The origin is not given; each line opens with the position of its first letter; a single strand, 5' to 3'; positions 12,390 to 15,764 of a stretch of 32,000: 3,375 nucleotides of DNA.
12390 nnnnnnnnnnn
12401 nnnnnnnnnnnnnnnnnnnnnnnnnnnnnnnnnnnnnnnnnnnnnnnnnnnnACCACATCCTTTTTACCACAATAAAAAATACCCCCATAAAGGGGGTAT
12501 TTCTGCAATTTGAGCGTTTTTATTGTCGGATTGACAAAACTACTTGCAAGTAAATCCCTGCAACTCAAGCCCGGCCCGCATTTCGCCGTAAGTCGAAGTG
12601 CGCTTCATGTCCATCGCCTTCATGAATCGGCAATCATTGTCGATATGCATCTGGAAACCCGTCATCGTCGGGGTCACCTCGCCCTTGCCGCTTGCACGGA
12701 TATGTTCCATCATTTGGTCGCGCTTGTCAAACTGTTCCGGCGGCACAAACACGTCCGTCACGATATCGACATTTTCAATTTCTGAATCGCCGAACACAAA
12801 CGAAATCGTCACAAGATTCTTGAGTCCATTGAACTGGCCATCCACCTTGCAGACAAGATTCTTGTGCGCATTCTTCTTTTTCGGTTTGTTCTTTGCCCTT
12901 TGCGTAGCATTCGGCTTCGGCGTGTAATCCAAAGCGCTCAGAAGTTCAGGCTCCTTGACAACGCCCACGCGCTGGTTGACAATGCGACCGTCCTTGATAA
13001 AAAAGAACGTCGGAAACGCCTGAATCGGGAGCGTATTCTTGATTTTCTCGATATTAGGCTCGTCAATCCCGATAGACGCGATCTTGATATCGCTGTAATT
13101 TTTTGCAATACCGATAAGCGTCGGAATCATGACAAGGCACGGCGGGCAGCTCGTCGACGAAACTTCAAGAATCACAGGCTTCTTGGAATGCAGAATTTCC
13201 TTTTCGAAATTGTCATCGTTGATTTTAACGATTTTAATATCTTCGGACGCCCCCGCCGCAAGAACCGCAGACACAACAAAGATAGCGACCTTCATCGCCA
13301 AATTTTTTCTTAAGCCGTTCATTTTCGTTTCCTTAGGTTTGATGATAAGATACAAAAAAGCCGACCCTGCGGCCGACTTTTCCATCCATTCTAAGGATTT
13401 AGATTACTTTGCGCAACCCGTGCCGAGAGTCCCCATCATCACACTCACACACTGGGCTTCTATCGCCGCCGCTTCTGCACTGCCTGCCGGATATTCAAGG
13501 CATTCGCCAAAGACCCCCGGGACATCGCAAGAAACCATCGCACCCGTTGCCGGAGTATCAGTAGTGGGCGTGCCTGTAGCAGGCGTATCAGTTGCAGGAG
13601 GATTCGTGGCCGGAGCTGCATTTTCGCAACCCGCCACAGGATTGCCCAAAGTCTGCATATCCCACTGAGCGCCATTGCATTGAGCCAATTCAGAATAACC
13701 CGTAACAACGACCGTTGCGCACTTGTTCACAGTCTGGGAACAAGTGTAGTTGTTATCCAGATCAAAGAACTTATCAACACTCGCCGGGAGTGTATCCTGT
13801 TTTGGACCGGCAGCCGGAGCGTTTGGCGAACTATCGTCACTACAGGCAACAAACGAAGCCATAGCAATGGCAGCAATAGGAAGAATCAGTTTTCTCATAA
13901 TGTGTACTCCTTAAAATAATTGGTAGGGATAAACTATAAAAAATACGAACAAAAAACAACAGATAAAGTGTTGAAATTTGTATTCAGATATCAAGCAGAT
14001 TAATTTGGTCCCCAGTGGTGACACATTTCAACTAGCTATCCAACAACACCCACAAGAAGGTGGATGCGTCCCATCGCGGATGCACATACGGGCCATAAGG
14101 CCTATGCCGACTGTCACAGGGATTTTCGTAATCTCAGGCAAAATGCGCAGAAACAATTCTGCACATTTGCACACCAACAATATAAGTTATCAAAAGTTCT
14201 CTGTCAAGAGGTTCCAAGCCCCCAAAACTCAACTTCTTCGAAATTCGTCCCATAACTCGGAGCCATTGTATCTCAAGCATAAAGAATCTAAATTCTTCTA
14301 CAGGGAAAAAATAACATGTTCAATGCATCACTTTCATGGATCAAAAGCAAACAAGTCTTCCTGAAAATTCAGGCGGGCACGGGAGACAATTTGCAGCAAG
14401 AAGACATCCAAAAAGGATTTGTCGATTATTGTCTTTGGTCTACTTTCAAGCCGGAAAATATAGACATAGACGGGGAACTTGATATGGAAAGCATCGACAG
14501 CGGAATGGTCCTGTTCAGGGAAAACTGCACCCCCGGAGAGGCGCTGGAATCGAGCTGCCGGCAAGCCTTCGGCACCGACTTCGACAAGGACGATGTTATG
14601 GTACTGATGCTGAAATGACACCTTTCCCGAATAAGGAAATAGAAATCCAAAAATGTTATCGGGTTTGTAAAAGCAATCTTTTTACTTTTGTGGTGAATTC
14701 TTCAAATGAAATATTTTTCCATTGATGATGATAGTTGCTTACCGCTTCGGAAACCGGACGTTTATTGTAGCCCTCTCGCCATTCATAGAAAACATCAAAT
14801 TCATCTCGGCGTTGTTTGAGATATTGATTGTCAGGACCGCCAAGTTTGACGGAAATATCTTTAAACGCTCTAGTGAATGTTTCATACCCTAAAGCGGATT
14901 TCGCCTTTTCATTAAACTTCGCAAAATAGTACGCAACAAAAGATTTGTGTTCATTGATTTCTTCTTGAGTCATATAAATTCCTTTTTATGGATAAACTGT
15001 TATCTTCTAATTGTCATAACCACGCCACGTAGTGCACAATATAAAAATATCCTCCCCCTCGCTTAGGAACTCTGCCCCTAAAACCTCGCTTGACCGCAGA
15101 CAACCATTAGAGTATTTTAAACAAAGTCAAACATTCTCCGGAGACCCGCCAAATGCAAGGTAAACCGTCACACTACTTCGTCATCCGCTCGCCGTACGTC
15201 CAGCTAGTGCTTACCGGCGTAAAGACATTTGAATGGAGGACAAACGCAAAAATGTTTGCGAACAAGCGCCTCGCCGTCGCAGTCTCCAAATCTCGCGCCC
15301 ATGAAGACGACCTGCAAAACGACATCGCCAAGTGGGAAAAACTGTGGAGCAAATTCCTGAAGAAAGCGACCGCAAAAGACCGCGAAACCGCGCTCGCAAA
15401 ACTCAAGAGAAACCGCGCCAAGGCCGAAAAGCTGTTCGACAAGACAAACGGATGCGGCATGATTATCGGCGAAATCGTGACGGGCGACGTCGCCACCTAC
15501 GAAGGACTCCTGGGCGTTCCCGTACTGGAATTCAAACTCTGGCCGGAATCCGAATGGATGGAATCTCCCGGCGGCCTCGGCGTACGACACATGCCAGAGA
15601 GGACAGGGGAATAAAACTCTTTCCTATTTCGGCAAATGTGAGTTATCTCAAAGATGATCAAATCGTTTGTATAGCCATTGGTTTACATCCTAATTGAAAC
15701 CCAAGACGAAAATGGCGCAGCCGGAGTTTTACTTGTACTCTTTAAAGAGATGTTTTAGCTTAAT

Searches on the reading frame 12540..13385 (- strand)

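Call 13: search_protein_families(library=pfam, proteins=[window:12540-13385:-], max_evalue=0.01)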
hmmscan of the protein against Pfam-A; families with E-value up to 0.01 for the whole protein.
window:12540-13385:- (281 aa): 2 families
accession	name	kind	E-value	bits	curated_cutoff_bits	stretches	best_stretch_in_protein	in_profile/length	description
PF00085.26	Thioredoxin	-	1.8e-15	57.3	23.5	1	52-152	2-101/103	Thioredoxin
PF13098.12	Thioredoxin_2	-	0.00018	22.3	27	1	67-151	4-103/104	Thioredoxin-like domain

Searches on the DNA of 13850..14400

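Call 42: search_rna_families(source=window, start=13850, end=14400, threshold=evalue, max_evalue=10)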
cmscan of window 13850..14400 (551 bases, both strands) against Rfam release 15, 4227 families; matches with E-value up to 10: 4.
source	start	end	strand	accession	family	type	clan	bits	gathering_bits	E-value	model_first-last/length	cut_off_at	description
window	13905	13934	+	RF01370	CRISPR-DR57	Gene; CRISPR;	-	16.8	39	0.8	1-37/37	no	CRISPR RNA direct repeat element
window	13953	13977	-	RF01339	CRISPR-DR27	Gene; CRISPR;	-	16.8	35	8.5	1-25/25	no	CRISPR RNA direct repeat element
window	14267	14302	+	RF01102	PK1-TEV_CVMV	Cis-reg; leader;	-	16.7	40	7.9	1-37/37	no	5'-leader pseudoknot of TEV/CVMV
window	13890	13972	+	RF00526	snoMe28S-U3344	Gene; snRNA; snoRNA; CD-box;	-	16.5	50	6.6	1-83/83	no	Small nucleolar RNA Me28S-U3344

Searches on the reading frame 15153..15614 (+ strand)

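Call 13: search_protein_families(library=pfam, proteins=[window:15153-15614:+], max_evalue=0.01)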
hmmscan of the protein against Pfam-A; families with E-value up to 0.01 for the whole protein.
window:15153-15614:+ (153 aa): 1 family
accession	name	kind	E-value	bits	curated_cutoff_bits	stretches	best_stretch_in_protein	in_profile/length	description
PF04266.20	ASCH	-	0.0058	17.8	21.2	0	12-115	4-55/103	ASCH domain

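Call 59: search_protein_families(library=padloc, proteins=[window:15153-15614:+], max_evalue=0.001)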
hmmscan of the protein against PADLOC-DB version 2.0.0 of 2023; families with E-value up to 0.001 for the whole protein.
window:15153-15614:+ (153 aa): 0 families
